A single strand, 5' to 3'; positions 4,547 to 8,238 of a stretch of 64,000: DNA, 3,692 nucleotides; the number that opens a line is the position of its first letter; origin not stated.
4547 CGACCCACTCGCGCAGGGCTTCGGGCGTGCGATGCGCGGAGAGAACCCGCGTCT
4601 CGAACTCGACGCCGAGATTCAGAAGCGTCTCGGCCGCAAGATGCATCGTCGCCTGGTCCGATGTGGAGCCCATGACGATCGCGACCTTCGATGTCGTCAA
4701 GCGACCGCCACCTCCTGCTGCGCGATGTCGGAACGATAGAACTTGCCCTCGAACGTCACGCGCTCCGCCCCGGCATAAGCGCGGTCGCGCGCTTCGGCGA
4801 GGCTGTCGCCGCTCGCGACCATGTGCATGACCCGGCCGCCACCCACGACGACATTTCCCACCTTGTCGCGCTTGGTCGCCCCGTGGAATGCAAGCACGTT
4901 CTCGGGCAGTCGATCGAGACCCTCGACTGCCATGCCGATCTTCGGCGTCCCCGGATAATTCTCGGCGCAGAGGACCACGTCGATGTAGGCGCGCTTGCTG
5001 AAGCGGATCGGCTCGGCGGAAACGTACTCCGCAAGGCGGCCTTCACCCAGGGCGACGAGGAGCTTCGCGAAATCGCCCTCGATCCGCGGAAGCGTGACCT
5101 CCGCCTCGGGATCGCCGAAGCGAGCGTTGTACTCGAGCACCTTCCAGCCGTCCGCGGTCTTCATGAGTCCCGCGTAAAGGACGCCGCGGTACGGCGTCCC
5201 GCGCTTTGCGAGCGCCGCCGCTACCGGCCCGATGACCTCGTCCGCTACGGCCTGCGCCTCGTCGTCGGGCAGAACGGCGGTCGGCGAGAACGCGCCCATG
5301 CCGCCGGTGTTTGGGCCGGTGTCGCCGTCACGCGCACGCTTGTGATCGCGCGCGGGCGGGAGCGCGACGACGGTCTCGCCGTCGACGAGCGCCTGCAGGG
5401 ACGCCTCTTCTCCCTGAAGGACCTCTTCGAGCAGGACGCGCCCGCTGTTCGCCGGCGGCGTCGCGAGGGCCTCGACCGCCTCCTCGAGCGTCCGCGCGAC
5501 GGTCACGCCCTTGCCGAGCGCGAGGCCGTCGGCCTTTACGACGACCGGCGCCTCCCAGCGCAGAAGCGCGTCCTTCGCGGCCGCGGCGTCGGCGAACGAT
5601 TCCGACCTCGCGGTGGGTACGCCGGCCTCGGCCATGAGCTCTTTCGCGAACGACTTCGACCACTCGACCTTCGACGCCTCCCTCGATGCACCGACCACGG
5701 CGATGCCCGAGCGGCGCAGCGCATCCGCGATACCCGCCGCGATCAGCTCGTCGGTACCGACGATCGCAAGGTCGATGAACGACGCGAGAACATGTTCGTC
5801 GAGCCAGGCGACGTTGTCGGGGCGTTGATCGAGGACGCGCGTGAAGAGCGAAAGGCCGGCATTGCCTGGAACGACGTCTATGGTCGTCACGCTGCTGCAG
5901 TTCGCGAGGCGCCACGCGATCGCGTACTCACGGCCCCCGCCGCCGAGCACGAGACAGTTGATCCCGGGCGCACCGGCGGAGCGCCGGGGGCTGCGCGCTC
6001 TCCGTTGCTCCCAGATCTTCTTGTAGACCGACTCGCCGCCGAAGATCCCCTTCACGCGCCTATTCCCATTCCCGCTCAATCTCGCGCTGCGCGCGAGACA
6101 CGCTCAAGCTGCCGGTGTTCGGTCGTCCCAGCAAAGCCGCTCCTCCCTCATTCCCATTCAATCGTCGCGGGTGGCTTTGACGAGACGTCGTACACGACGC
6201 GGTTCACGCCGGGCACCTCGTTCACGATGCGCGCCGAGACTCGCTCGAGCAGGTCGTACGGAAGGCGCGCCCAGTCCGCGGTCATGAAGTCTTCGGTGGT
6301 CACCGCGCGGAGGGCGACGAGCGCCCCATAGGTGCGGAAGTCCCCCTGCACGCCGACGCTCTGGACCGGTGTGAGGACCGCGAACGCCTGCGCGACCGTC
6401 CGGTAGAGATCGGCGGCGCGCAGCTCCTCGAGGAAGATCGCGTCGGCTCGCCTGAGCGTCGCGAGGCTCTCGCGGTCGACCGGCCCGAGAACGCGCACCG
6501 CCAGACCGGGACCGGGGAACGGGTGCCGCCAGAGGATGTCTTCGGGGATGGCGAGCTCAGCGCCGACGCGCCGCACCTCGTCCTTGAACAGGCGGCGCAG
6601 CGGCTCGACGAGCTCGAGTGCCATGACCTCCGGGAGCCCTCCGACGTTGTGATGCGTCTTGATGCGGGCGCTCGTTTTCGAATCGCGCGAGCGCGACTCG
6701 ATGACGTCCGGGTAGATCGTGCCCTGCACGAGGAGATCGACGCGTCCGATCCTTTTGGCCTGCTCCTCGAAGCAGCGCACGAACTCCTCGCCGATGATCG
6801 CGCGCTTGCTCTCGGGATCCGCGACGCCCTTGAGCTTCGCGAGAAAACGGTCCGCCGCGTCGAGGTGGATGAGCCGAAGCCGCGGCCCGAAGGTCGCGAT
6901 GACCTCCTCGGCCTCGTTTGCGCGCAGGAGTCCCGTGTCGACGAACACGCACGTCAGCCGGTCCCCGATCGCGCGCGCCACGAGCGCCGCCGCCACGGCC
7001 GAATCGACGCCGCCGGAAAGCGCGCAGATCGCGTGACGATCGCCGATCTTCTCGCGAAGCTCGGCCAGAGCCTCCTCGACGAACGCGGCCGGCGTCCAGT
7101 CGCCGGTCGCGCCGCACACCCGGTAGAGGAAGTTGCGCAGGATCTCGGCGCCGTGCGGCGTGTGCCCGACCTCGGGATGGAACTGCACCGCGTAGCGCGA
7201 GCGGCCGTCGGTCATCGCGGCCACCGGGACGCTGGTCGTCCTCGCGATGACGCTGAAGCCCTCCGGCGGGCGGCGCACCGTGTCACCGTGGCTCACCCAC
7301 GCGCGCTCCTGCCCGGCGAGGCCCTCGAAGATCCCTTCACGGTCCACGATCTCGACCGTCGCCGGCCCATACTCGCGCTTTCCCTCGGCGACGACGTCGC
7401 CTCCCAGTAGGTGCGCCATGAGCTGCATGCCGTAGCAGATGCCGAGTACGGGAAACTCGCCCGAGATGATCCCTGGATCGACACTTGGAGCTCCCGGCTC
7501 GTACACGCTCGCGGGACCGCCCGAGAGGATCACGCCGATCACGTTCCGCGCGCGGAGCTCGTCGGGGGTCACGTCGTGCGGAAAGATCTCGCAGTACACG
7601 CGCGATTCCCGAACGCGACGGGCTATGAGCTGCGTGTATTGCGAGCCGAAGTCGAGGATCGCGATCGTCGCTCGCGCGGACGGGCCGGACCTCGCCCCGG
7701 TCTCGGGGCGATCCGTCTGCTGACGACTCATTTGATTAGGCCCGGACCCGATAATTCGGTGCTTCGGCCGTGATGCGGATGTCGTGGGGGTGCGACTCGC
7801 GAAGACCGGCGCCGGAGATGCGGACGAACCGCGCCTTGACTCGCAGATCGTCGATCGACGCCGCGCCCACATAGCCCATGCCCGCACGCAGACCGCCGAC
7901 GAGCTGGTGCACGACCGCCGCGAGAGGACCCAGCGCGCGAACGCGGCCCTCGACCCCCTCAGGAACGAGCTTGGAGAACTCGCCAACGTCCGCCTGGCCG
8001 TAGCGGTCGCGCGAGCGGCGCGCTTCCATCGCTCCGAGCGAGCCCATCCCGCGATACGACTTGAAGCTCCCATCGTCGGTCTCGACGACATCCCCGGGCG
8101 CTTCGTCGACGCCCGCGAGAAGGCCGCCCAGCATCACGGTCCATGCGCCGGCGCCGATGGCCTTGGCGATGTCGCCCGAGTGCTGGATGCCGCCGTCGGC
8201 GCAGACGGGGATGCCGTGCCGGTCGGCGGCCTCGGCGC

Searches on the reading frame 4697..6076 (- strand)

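Call 47: search_protein_families(library=pfam, proteins=[window:4697-6076:-], max_evalue=0.001)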
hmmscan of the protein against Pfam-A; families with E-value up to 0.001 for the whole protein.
window:4697-6076:- (459 aa): 5 families
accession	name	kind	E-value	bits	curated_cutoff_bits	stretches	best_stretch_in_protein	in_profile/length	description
PF01071.24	GARS_A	-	8.1e-65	218.7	27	1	140-325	2-194/194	Phosphoribosylglycinamide synthetase, ATP-grasp (A) domain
PF02843.22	GARS_C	-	6.4e-23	81.3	34.8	1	366-453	3-91/92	Phosphoribosylglycinamide synthetase, C domain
PF02844.21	GARS_N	-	5.4e-22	78.9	29.5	1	40-138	2-100/100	Phosphoribosylglycinamide synthetase, N domain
PF02786.22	CPSase_L_D2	-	6.7e-06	26.2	19.8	1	141-278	2-142/211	Carbamoyl-phosphate synthase L chain, ATP binding domain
PF02222.28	ATP-grasp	-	2.5e-05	24.4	27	1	147-221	2-77/179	ATP-grasp domain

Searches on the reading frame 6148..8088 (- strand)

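Call 47: search_protein_families(library=pfam, proteins=[window:6148-8088:-], max_evalue=0.001)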
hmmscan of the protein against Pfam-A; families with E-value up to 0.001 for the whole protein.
window:6148-8088:- (646 aa): 4 families
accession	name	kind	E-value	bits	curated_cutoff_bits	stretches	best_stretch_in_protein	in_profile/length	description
PF00958.27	GMP_synt_C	-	4.8e-44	148.8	27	1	554-645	1-92/92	GMP synthase C terminal domain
PF00117.34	GATase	-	1.5e-42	145.8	22.8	1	144-323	2-189/190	Glutamine amidotransferase class-I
PF07722.19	Peptidase_C26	-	1.2e-07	32.2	20.5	1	208-306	102-219/219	Peptidase C26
PF02540.23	NAD_synthase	-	2e-07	30.8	21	0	343-382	11-51/242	NAD synthase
